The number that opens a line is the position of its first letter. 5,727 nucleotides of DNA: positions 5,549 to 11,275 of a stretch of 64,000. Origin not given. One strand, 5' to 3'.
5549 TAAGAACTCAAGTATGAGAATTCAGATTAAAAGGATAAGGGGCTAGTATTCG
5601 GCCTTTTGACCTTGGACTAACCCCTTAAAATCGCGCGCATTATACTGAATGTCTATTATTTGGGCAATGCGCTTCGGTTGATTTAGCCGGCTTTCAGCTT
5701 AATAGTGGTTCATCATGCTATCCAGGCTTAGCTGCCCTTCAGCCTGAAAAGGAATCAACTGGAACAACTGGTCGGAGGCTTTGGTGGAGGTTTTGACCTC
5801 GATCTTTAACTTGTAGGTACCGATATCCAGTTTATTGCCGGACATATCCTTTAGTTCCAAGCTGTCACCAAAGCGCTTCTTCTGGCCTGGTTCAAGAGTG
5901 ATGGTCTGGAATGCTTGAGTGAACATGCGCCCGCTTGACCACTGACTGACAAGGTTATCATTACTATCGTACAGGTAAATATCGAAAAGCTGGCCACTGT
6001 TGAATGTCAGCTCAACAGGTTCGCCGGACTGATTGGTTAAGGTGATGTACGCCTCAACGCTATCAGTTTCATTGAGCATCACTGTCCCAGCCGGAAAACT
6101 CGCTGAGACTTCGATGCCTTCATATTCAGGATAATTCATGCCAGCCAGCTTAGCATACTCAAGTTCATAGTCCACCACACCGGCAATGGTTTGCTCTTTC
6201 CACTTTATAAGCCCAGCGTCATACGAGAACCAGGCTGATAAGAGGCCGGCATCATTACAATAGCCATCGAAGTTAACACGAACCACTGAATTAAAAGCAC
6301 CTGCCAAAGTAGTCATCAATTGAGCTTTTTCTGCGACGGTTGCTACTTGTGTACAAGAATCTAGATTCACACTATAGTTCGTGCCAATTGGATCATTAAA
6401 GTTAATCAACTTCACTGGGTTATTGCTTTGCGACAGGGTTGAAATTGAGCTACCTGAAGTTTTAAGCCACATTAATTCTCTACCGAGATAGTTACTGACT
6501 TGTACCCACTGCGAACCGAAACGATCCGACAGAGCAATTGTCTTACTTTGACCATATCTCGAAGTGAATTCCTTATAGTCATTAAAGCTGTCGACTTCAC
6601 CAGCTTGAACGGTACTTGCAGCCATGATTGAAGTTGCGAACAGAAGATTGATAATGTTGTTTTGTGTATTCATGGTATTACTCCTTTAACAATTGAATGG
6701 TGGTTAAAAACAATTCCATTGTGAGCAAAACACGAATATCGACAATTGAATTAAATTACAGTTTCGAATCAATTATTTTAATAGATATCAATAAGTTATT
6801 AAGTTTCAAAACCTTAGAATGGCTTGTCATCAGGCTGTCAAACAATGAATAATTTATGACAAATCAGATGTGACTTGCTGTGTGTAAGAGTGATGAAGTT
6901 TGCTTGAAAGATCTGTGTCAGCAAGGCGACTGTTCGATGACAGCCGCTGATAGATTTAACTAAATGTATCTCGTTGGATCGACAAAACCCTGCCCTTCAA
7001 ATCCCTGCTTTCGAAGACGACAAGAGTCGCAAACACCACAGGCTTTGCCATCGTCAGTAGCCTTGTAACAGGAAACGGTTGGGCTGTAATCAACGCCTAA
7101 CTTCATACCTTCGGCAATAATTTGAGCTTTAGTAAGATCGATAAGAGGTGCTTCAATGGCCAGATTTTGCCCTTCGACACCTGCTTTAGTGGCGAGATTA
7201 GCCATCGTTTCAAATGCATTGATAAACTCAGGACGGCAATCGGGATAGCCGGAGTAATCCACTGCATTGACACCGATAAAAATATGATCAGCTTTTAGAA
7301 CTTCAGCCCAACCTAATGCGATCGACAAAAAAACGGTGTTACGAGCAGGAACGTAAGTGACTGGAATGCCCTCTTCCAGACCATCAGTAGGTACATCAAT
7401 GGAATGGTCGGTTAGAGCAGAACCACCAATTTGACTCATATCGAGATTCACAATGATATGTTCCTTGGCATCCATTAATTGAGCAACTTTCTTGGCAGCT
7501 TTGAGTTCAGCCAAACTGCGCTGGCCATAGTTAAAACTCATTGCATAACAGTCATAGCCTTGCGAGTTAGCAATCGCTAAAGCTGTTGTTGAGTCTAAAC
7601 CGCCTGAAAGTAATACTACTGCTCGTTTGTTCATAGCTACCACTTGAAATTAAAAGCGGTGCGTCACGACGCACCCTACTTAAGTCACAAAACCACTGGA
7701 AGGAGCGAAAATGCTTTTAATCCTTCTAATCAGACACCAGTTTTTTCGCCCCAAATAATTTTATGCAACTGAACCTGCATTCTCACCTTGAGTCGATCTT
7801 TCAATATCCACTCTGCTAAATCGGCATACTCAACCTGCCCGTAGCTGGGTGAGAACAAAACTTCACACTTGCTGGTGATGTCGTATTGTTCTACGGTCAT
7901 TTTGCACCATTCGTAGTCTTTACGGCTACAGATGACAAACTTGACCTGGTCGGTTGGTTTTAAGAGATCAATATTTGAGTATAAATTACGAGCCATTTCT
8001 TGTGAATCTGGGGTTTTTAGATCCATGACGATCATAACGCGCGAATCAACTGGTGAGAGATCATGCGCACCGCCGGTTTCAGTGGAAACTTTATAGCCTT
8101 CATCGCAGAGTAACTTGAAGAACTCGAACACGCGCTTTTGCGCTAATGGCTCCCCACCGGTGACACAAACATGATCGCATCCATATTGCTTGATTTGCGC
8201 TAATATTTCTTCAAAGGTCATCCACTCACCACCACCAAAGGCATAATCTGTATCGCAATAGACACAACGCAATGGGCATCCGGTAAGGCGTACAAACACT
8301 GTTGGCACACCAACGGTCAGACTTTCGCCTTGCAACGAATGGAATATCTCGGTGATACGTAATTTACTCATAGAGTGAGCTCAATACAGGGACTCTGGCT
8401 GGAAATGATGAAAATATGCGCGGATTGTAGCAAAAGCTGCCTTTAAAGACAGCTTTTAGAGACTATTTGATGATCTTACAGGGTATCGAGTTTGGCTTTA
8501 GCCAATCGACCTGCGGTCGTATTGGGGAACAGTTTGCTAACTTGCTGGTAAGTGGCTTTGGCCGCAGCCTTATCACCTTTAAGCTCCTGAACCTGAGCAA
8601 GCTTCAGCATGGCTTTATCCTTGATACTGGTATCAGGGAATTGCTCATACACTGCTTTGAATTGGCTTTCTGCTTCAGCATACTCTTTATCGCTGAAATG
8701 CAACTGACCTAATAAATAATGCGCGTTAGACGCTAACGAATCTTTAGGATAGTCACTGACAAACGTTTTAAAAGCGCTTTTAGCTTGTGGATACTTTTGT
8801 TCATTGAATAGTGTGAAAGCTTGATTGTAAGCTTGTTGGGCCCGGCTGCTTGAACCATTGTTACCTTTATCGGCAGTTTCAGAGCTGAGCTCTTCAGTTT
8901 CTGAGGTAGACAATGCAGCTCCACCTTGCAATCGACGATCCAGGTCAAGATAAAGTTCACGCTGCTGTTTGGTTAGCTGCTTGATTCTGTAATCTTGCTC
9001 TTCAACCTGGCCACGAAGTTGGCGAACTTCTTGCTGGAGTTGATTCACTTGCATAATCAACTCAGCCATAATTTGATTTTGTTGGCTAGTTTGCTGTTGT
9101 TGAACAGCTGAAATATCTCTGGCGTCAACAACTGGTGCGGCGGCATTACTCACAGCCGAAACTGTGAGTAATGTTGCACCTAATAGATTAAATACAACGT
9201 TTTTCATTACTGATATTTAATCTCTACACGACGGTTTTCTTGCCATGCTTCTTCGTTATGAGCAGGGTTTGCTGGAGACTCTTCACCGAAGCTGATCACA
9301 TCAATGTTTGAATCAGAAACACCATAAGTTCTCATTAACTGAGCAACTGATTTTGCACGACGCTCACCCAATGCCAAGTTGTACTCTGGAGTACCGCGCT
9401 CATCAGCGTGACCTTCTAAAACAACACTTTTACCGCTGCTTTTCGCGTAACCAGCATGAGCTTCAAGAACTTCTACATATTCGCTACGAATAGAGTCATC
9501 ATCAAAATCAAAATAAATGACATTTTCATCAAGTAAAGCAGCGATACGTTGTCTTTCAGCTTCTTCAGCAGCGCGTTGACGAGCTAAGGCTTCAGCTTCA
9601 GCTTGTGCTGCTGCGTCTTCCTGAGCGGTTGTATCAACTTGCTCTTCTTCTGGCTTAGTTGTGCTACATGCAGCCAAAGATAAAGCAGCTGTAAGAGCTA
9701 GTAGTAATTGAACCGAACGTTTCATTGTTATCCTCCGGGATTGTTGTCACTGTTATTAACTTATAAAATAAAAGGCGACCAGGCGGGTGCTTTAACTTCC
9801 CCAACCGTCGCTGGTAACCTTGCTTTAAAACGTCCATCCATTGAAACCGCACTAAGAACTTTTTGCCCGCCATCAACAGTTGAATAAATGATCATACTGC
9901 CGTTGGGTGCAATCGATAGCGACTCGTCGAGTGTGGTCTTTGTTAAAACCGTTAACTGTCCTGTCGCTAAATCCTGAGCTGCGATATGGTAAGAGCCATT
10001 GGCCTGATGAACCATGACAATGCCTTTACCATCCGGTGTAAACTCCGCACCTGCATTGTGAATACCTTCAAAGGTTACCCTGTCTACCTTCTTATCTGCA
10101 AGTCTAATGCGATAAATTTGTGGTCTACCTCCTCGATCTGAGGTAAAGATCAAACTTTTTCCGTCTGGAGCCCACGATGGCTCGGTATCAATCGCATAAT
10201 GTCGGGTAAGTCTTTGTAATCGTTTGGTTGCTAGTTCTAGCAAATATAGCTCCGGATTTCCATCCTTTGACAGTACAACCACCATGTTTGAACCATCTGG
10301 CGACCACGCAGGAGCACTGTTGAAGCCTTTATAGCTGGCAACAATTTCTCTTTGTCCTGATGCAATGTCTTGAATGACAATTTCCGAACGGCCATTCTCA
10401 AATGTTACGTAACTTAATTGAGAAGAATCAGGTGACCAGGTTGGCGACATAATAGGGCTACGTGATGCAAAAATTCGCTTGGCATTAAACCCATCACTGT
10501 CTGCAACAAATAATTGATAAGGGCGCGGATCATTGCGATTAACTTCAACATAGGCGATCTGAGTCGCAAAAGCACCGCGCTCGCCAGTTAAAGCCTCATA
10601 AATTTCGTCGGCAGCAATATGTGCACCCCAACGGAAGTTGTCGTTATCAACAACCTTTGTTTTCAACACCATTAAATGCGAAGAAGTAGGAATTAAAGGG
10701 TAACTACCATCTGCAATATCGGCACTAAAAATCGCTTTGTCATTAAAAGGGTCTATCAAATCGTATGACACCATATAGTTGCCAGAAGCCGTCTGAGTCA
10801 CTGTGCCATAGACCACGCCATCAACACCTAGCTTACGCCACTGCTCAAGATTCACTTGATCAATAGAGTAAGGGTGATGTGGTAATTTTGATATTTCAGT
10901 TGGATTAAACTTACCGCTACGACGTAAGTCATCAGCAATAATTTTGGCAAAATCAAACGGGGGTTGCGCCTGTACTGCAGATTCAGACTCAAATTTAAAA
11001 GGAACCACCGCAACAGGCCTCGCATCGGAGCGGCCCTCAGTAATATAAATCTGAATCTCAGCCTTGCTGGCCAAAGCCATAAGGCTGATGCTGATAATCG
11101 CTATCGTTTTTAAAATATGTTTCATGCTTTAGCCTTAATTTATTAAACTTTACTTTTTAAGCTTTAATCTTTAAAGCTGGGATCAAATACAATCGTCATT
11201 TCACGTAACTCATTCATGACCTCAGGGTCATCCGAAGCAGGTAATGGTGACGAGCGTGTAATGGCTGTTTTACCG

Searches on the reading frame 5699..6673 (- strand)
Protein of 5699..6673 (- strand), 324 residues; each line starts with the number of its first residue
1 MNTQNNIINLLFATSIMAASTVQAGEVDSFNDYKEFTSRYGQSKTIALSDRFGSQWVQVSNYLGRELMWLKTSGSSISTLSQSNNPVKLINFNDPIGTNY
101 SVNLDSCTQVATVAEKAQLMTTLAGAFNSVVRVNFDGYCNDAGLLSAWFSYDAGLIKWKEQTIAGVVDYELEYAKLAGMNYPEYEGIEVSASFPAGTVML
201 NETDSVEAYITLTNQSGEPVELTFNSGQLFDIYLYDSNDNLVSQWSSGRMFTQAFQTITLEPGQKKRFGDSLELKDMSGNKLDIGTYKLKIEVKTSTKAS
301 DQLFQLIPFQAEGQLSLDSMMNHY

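Call 13: search_protein_families(library=ncbifam, proteins=[window:5699-6673:-], max_evalue=1e-10)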
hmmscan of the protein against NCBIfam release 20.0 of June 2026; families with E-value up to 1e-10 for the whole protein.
window:5699-6673:- (324 aa): 0 families

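Call 15: search_protein_families(library=pfam, proteins=[window:5699-6673:-], max_evalue=0.1)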
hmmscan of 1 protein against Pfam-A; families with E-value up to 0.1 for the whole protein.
window:5699-6673:- (324 aa): 2 families
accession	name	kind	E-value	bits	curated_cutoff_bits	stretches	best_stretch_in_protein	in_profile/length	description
PF12690.13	BsuPI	-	1.5e-23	83.1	22.9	1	202-296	10-99/101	Intracellular proteinase inhibitor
PF00932.25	LTD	-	0.036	14.9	34.3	0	194-223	4-38/109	Lamin Tail Domain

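Call 16: search_solved_structures(query=window:5699-6673:-, max_evalue=0.1)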
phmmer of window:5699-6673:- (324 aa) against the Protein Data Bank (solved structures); distinct sequences matched with E-value up to 0.1: 1.
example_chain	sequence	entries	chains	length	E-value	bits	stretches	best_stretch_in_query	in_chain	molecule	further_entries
3isy_A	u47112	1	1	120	2e-11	47.1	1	200-297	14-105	Intracellular proteinase inhibitor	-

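Call 59: search_protein_families(library=ncbifam, proteins=[window:5699-6673:-], max_evalue=0.00001)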
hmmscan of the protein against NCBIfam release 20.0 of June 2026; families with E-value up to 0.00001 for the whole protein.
window:5699-6673:- (324 aa): 0 families

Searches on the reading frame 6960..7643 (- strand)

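Call 13: search_protein_families(library=ncbifam, proteins=[window:6960-7643:-], max_evalue=1e-10)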
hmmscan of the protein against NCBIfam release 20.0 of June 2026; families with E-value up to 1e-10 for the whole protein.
window:6960-7643:- (227 aa): 2 families
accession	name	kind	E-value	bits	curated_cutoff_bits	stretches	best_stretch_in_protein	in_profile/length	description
TIGR00364.1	TIGR00364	equivalog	1.7e-62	210.6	150.3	1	8-211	1-201/201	7-cyano-7-deazaguanine synthase QueC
NF008317.0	PRK11106.1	equivalog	5.5e-44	150.2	378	1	6-216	2-211/231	7-cyano-7-deazaguanine synthase QueC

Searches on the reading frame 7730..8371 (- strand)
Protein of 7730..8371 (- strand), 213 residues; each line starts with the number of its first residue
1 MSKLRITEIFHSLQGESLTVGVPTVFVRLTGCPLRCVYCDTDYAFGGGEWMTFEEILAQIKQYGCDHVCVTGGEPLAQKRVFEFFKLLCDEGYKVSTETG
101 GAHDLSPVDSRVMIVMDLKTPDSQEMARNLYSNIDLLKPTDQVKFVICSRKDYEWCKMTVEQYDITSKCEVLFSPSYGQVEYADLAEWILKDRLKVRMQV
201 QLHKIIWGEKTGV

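Call 13: search_protein_families(library=ncbifam, proteins=[window:7730-8371:-], max_evalue=1e-10)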
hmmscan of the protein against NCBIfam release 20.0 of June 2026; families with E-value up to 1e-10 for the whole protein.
window:7730-8371:- (213 aa): 6 families
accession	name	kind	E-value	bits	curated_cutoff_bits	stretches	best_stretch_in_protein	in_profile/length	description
TIGR04349.1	rSAM_QueE_gams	hypoth_equivalog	4.6e-104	346.6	300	1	4-212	1-209/210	7-carboxy-7-deazaguanine synthase QueE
TIGR03963.1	rSAM_QueE_Clost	equivalog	1e-54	185.6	260.1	1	5-212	2-218/219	putative 7-carboxy-7-deazaguanine synthase QueE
TIGR03365.1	Bsubt_queE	equivalog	5.7e-26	91.5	206.1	1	3-213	2-238/238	7-carboxy-7-deazaguanine synthase QueE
TIGR04322.1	rSAM_QueE_Ecoli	equivalog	8.6e-21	74.4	200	0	52-206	63-212/215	7-carboxy-7-deazaguanine synthase QueE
TIGR02495.1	NrdG2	equivalog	4.8e-13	48.9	131.15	1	21-166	15-169/193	anaerobic ribonucleoside-triphosphate reductase activating protein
TIGR04508.1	queE_Cx14CxxC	equivalog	2.6e-11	43.7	240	1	6-106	3-122/208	7-carboxy-7-deazaguanine synthase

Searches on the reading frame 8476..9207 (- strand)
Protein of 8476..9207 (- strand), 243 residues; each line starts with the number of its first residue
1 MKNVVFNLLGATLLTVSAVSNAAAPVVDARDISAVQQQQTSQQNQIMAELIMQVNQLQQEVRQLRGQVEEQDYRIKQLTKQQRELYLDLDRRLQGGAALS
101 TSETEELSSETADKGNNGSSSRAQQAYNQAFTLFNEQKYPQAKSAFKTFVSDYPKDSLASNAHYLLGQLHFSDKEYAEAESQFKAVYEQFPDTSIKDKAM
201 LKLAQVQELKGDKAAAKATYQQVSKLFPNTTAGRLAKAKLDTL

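Call 13: search_protein_families(library=ncbifam, proteins=[window:8476-9207:-], max_evalue=1e-10)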
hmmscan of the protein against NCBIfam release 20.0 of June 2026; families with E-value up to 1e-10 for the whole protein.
window:8476-9207:- (243 aa): 2 families
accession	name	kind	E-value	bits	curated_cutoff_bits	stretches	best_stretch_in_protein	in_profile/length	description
NF008068.0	PRK10803.1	equivalog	1.6e-32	113.5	383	1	18-242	29-262/263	cell division protein CpoB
TIGR02795.1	tol_pal_ybgF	equivalog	1.3e-29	103.2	90.1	1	124-240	3-119/119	tol-pal system protein YbgF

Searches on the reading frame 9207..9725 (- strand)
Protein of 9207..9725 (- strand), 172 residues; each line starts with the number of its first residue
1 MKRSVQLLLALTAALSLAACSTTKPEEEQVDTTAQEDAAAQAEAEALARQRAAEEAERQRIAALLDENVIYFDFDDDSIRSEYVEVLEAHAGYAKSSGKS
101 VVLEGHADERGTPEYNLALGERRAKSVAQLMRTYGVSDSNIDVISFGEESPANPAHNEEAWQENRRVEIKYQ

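Call 13: search_protein_families(library=ncbifam, proteins=[window:9207-9725:-], max_evalue=1e-10)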
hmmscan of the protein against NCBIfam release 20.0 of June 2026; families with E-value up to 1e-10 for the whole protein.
window:9207-9725:- (172 aa): 11 families
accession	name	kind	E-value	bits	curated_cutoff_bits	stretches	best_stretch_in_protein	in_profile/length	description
NF008067.1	PRK10802.1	equivalog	2.7e-41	141.3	261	1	7-170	10-170/171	peptidoglycan-associated lipoprotein Pal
TIGR02802.1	Pal_lipo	equivalog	3.5e-38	129.9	125.35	1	70-171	2-104/104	peptidoglycan-associated lipoprotein Pal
NF053611.1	YiaD_Gzip_OmpA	equivalog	3.7e-24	85.6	175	1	37-170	72-205/206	YiaD family glycine zipper/OmpA-like lipoprotein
NF053585.1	OMP_LP_YfiB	equivalog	1.9e-19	70.1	128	1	7-169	10-158/163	outer membrane lipoprotein YfiB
NF053612.1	anchor_PA1041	equivalog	1.1e-17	64.8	250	1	45-170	110-234/236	PA1041 family peptidoglycan-binding anchor lipoprotein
TIGR03789.1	pdsO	hypoth_equivalog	9.3e-17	61.5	152.2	1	27-170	104-242/243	sortase-associated OmpA-like protein PdsO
NF033763.1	exchanger_TraB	exception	5.4e-14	51.1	700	1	61-169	385-495/522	outer membrane exchange protein TraB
NF045787.1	OmpABordt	equivalog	6.1e-14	52.2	200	1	50-170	70-188/194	outer membrane protein OmpA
NF053613.1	OMP_toxin_LptF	equivalog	8.1e-14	51.9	400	1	27-169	98-243/256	lipotoxin F family OmpA-related lipoprotein LptF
NF053607.1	CHU_0125_OmpA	equivalog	2.4e-12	46.1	620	1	31-170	497-635/639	CHU_0125 family OmpA-like outer membrane integrity protein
TIGR03350.1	type_VI_ompA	equivalog_domain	7.1e-11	42.2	139.8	1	55-170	18-136/137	type VI secretion system protein TssL, long form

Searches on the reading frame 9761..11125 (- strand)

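Call 13: search_protein_families(library=ncbifam, proteins=[window:9761-11125:-], max_evalue=1e-10)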
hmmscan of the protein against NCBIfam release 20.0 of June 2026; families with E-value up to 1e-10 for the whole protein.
window:9761-11125:- (454 aa): 5 families
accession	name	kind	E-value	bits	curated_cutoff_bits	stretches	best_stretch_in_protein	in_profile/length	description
TIGR02800.1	propeller_TolB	equivalog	3.2e-147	490.8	343.15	1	17-450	4-418/418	Tol-Pal system beta propeller repeat protein TolB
NF002183.0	PRK01029.1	equivalog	3.9e-34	118.4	405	1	167-452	126-425/429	Tol-Pal system protein TolB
NF003124.0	PRK04043.1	equivalog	4.3e-24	85.1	428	1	34-360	28-326/419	Tol-Pal system protein TolB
NF053518.1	DipepPtdsDpp5Prph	equivalog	5.6e-16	58.2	900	1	247-405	227-394/655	dipeptidyl-peptidase Dpp5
NF033523.0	lasso_peptidase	equivalog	2.1e-13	49.9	400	0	226-284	91-149/638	Atxe2 family lasso peptide isopeptidase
